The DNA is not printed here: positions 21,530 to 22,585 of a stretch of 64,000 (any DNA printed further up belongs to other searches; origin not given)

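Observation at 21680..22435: Heme-oxygenase-like diiron oxidase (HDO) fold protein translationally coupled to a c-di-GMP enzyme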

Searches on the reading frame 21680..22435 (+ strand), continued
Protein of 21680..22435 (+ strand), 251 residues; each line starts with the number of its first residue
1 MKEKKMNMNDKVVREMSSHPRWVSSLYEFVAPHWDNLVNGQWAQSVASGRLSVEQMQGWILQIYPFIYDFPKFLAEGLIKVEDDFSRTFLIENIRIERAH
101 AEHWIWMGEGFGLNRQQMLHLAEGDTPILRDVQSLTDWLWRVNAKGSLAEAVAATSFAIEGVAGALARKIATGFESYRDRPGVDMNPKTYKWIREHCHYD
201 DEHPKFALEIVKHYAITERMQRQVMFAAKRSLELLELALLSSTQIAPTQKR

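Call 35: fold_search(model_id=the predicted structure, library=pdb)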
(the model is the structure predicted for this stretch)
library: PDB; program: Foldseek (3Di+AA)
matches with E <= 10: 742; with E <= 0.001: 72
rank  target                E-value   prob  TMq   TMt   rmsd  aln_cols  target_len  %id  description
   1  4wx0_B                3.2e-11  1.00  0.81  0.80   2.7       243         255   25  UndA complexed with beta-hydroxydodecanoic acid (released 2014-12-24)
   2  3oql_B                4.1e-11  1.00  0.82  0.84   2.7       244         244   26  Crystal structure of a TenA homolog (PSPTO1738) from Pseudomonas syringae pv. tomato str. DC3000 at 2.54 A resolution (released 2010-10-06)
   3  4wwj_A                4.9e-11  1.00  0.81  0.80   2.7       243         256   25  UndA, an oxygen-activating, non-heme iron dependent desaturase/decarboxylase (released 2014-12-24)
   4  3oql_A                8.1e-11  1.00  0.81  0.84   2.7       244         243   26  Crystal structure of a TenA homolog (PSPTO1738) from Pseudomonas syringae pv. tomato str. DC3000 at 2.54 A resolution (released 2010-10-06)
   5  3oql_C                2.0e-10  1.00  0.80  0.83   2.8       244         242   25  Crystal structure of a TenA homolog (PSPTO1738) from Pseudomonas syringae pv. tomato str. DC3000 at 2.54 A resolution (released 2010-10-06)
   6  6p5q_A                3.0e-10  1.00  0.80  0.80   2.7       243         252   24  X-ray structure of Fe(II)-soaked UndA bound to lauric acid (released 2019-09-18)
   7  6p5q_B                3.3e-10  1.00  0.80  0.84   2.8       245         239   23  X-ray structure of Fe(II)-soaked UndA bound to lauric acid (released 2019-09-18)
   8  8va9_A                4.6e-07  1.00  0.76  0.89   2.3       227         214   19  Crystal structure of FeII/MnII CtCADD from Chlamydia trachomatis (released 2024-11-06)
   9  8vag_A                9.0e-07  1.00  0.77  0.89   2.1       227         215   19  Crystal structure of MnII/MnII CtCADD from Chlamydia trachomatis (released 2024-11-06)
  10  3dde_A                1.1e-06  1.00  0.72  0.78   3.0       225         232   18  Crystal structure of a domain of unknown function with a heme oxygenase-like fold (sden_3740) from shewanella denitrif (released 2008-06-24)
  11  1rcw_A                1.7e-06  1.00  0.76  0.88   2.3       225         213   20  Crystal structure of CT610 from Chlamydia trachomatis (released 2004-05-04)
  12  5vrc_A                2.2e-06  1.00  0.65  0.71   4.2       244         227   21  Crystal structure for Methylobacterium extorquens PqqC (truncation of natural CD fusion) (released 2018-05-16)
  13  1rcw_B                2.3e-06  1.00  0.76  0.88   2.3       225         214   20  Crystal structure of CT610 from Chlamydia trachomatis (released 2004-05-04)
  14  3dde_B                2.3e-06  1.00  0.72  0.77   3.1       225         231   18  Crystal structure of a domain of unknown function with a heme oxygenase-like fold (sden_3740) from shewanella denitrif (released 2008-06-24)
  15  5vrc_D                3.1e-06  1.00  0.67  0.74   4.7       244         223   21  Crystal structure for Methylobacterium extorquens PqqC (truncation of natural CD fusion) (released 2018-05-16)
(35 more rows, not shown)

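Call 38: find_homologous_proteins(query=P0248, max_evalue=1e-10)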
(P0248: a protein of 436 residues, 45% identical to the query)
Query P0248 (436 aa): 249 proteins with E <= 1e-10 among 7649 candidates; the best 120 are listed.
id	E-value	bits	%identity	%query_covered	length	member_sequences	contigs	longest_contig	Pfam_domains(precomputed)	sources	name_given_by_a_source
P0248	2.7e-294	993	100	100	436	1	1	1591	PF07238.20,PF03070.22,PF14518.12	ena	-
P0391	3.0e-256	868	89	100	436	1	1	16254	PF07238.20,PF03070.22,PF14518.12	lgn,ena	-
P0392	5.8e-212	722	75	100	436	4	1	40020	PF07238.20,PF03070.22,PF14518.12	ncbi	-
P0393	6.5e-167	574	63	94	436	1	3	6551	PF07238.20,PF03070.22,PF14518.12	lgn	-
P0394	2.3e-165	569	61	97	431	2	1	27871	PF07238.20,PF03070.22,PF14518.12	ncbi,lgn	-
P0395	9.8e-164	563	59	97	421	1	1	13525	PF07238.20,PF03070.22,PF14518.12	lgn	-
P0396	1.6e-163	562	62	93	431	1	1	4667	PF07238.20,PF03070.22,PF14518.12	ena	-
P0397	2.2e-163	562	64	90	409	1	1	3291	PF07238.20,PF03070.22,PF14518.12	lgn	-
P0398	4.0e-163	561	62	92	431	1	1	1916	PF07238.20,PF03070.22,PF14518.12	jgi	-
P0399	4.4e-163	561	62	93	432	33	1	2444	PF07238.20,PF03070.22,PF14518.12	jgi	jgi:pyrroloquinoline quinone (PQQ) biosynthesis protein C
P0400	9.0e-163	560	64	89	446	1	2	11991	PF07238.20,PF03070.22,PF14518.12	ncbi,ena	-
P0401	1.5e-162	559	61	93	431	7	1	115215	PF07238.20,PF03070.22,PF14518.12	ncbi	-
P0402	2.9e-162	558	62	93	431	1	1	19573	PF07238.20,PF03070.22,PF14518.12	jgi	jgi:pyrroloquinoline quinone (PQQ) biosynthesis protein C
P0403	6.3e-162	557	60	92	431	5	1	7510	PF07238.20,PF03070.22,PF14518.12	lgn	-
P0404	1.4e-161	556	61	92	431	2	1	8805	PF07238.20,PF03070.22,PF14518.12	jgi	jgi:pyrroloquinoline quinone (PQQ) biosynthesis protein C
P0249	3.8e-161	555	62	90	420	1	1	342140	PF07238.20,PF03070.22,PF14518.12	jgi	jgi:pyrroloquinoline quinone (PQQ) biosynthesis protein C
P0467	3.1e-144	499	55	88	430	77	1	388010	PF07238.20,PF03070.22,PF14518.12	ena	-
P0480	1.7e-137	477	54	89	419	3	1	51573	PF03070.22,PF14518.12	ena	-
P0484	5.8e-132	459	53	87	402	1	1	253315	PF03070.22,PF14518.12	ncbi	-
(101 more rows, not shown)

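Call 39: find_encoding_contigs(protein=P0401, flank=7000, max_places=1)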
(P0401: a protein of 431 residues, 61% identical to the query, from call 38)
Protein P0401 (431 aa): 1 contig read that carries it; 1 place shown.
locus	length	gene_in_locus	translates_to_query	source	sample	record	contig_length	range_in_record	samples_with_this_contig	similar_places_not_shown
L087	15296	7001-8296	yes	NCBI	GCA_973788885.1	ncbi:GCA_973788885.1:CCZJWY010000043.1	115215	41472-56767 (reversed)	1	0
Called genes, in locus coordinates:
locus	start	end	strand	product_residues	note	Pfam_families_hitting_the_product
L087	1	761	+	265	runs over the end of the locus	-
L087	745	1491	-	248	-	PF01209:Ubie_methyltran, PF13489:Methyltransf_23 (weak), PF02527:GidB (weak), PF02390:Methyltransf_4, PF08241:Methyltransf_11, PF08242:Methyltransf_12, PF13649:Methyltransf_25, PF13847:Methyltransf_31, +2 more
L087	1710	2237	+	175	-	PF04542:Sigma70_r2, PF08281:Sigma70_r4_2, PF04545:Sigma70_r4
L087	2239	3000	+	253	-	PF13490:zf-HC2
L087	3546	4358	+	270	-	PF00072:Response_reg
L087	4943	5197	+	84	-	-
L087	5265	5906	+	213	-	PF03349:Toluene_X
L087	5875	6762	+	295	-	PF03349:Toluene_X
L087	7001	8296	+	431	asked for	PF07238:PilZ, PF03070:TENA_THI-4, PF14518:Haem_oxygenas_2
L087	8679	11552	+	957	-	PF16927:HisKA_7TM, PF01590:GAF (weak), PF13185:GAF_2 (weak), PF00512:HisKA, PF02518:HATPase_c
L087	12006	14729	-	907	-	PF01590:GAF (weak), PF00512:HisKA, PF02518:HATPase_c, PF00072:Response_reg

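Call 40: find_encoding_contigs(protein=P0467, flank=7000, max_places=1)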
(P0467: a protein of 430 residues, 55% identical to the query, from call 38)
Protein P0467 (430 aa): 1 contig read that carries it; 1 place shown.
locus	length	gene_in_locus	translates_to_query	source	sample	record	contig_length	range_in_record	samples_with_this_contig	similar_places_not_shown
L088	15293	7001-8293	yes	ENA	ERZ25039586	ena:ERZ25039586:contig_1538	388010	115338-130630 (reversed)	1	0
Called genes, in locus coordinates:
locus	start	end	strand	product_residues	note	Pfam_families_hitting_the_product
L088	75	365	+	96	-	-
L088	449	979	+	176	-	PF04015:DUF362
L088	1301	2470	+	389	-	PF01757:Acyl_transf_3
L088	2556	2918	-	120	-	-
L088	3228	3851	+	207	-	-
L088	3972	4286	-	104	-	-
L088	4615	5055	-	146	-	PF01814:Hemerythrin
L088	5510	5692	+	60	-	-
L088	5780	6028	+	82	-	-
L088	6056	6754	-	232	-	PF02518:HATPase_c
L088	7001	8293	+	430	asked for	PF07238:PilZ, PF03070:TENA_THI-4, PF14518:Haem_oxygenas_2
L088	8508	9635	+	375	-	PF16927:HisKA_7TM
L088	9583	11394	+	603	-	PF01590:GAF, PF13185:GAF_2, PF00512:HisKA, PF02518:HATPase_c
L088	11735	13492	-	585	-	PF14716:HHH_8, PF00633:HHH (faint), PF14520:HHH_5, PF02811:PHP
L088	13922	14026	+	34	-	-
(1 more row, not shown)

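Call 41: find_encoding_contigs(protein=P0249, flank=7000, max_places=1)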
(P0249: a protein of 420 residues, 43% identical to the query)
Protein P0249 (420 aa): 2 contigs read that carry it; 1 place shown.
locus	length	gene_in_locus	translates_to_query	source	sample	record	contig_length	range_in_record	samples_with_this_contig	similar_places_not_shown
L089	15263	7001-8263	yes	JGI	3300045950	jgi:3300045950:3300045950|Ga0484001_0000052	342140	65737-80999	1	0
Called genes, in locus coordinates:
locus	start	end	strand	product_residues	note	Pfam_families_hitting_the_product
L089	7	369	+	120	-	PF02261:Asp_decarbox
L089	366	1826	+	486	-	PF01425:Amidase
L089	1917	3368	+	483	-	PF02934:GatB_N, PF02637:GatB_Yqey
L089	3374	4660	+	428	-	PF03952:Enolase_N, PF00113:Enolase_C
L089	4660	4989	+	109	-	PF04977:DivIC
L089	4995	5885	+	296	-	PF00009:GTP_EFTU, PF01926:MMR_HSR1, PF02421:FeoB_N, PF03193:RsgA_GTPase (faint), PF00350:Dynamin_N (faint), PF07650:KH_2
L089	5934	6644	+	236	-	PF11967:RecO_N, PF02565:RecO_C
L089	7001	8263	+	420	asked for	PF07238:PilZ, PF03070:TENA_THI-4, PF14518:Haem_oxygenas_2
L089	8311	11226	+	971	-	PF16927:HisKA_7TM, PF01590:GAF, PF13185:GAF_2, PF13492:GAF_3, PF00512:HisKA, PF02518:HATPase_c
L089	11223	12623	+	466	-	PF00072:Response_reg, PF00158:Sigma54_activat, PF14532:Sigma54_activ_2, PF00004:AAA (weak), PF07728:AAA_5, PF25601:AAA_lid_14, PF02954:HTH_8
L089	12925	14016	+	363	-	PF00072:Response_reg, PF13487:HD_5, PF01966:HD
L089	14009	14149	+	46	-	-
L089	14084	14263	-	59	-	-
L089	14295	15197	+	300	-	PF02091:tRNA-synt_2e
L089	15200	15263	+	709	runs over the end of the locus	PF02092:tRNA_synt_2f, PF05746:DALR_1 (weak)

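Call 51: find_encoding_contigs(protein=P0484, flank=8000, max_places=1)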
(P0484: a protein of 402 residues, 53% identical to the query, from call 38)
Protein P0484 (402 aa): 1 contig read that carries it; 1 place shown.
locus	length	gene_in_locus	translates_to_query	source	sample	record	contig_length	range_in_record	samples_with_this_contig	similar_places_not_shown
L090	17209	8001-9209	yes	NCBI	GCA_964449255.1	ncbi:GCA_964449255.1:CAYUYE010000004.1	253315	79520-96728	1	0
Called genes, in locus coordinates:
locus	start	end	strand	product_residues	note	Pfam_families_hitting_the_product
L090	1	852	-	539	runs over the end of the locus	PF05345:He_PIG, PF07676:PD40 (faint), PF26549:Tricorn_N (faint)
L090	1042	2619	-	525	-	PF02517:Rce1-like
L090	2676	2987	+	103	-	-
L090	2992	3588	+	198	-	PF11845:Tll0287-like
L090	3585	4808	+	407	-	PF01979:Amidohydro_1, PF07969:Amidohydro_3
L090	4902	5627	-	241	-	PF00226:DnaJ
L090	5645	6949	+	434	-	PF12832:MFS_1_like (faint), PF07690:MFS_1, PF00083:Sugar_tr, PF07690:MFS_1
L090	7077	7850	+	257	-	-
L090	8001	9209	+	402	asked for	PF03070:TENA_THI-4, PF14518:Haem_oxygenas_2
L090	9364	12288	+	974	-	PF16927:HisKA_7TM, PF01590:GAF, PF13185:GAF_2, PF13492:GAF_3, PF00512:HisKA, PF02518:HATPase_c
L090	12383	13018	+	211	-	-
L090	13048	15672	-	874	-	PF02272:DHHA1 (faint), PF00571:CBS, PF01743:PolyA_pol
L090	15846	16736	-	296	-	PF13557:Phenol_MetA_deg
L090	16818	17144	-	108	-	-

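Call 52: find_encoding_contigs(protein=P0392, flank=8000, max_places=1)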
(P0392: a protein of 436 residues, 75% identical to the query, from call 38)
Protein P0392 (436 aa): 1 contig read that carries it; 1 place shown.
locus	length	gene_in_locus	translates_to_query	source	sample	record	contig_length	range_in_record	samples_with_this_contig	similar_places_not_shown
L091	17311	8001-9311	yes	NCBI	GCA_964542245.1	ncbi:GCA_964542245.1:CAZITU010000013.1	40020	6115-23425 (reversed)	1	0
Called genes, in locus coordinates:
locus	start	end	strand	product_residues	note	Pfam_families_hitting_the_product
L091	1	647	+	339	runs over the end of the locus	PF11383:DUF3187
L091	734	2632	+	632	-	PF13292:DXP_synthase_N, PF00456:Transketolase_N (faint), PF02775:TPP_enzyme_C, PF02779:Transket_pyr, PF02780:Transketolase_C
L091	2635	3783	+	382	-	PF04551:GcpE, PF26540:GcpE_C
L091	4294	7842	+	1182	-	PF07238:PilZ (weak), PF02273:Acyl_transf_2, PF00561:Abhydrolase_1 (faint), PF12146:Hydrolase_4, PF08241:Methyltransf_11, PF08242:Methyltransf_12 (weak), PF13489:Methyltransf_23, PF13649:Methyltransf_25 (weak), +1 more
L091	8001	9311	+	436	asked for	PF07238:PilZ, PF03070:TENA_THI-4, PF14518:Haem_oxygenas_2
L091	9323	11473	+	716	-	PF16927:HisKA_7TM, PF01590:GAF (weak), PF13185:GAF_2, PF13492:GAF_3 (weak), PF00512:HisKA, PF02518:HATPase_c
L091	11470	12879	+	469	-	PF00072:Response_reg, PF00158:Sigma54_activat, PF14532:Sigma54_activ_2, PF00004:AAA (weak), PF07728:AAA_5, PF25601:AAA_lid_14, PF02954:HTH_8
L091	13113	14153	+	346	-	PF00072:Response_reg, PF08668:HDOD (faint), PF13487:HD_5, PF01966:HD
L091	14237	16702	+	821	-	PF08448:PAS_4, PF13426:PAS_9 (weak), PF00989:PAS, PF08448:PAS_4, PF13426:PAS_9, PF08447:PAS_3, PF02518:HATPase_c, PF00072:Response_reg, +3 more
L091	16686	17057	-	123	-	PF18066:Phage_ABA_S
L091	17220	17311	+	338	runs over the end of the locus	PF04055:Radical_SAM, PF11946:DUF3463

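Call 53: find_encoding_contigs(protein=P0480, flank=8000, max_places=1)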
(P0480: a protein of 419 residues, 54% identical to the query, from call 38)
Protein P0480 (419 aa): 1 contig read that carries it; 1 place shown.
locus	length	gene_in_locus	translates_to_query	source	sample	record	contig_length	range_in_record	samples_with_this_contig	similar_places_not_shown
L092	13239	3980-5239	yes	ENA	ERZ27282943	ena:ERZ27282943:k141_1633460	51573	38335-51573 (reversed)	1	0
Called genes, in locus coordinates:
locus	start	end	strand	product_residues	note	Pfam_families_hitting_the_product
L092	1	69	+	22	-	?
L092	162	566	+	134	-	PF00072:Response_reg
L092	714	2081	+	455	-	PF01590:GAF, PF13185:GAF_2, PF13492:GAF_3, PF02518:HATPase_c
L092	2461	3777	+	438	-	PF13489:Methyltransf_23 (weak), PF13649:Methyltransf_25 (weak), PF13847:Methyltransf_31, PF08241:Methyltransf_11, PF08242:Methyltransf_12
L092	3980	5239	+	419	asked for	PF03070:TENA_THI-4, PF14518:Haem_oxygenas_2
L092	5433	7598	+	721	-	PF16927:HisKA_7TM, PF01590:GAF, PF13185:GAF_2, PF13492:GAF_3 (weak), PF00512:HisKA, PF02518:HATPase_c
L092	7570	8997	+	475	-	PF00072:Response_reg, PF00158:Sigma54_activat, PF14532:Sigma54_activ_2, PF07728:AAA_5, PF25601:AAA_lid_14, PF02954:HTH_8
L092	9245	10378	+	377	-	PF00072:Response_reg, PF08668:HDOD (weak), PF13487:HD_5, PF01966:HD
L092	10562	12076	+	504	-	PF00989:PAS, PF08448:PAS_4, PF13426:PAS_9, PF00512:HisKA (weak), PF02518:HATPase_c, PF00072:Response_reg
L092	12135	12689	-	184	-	-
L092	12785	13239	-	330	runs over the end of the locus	-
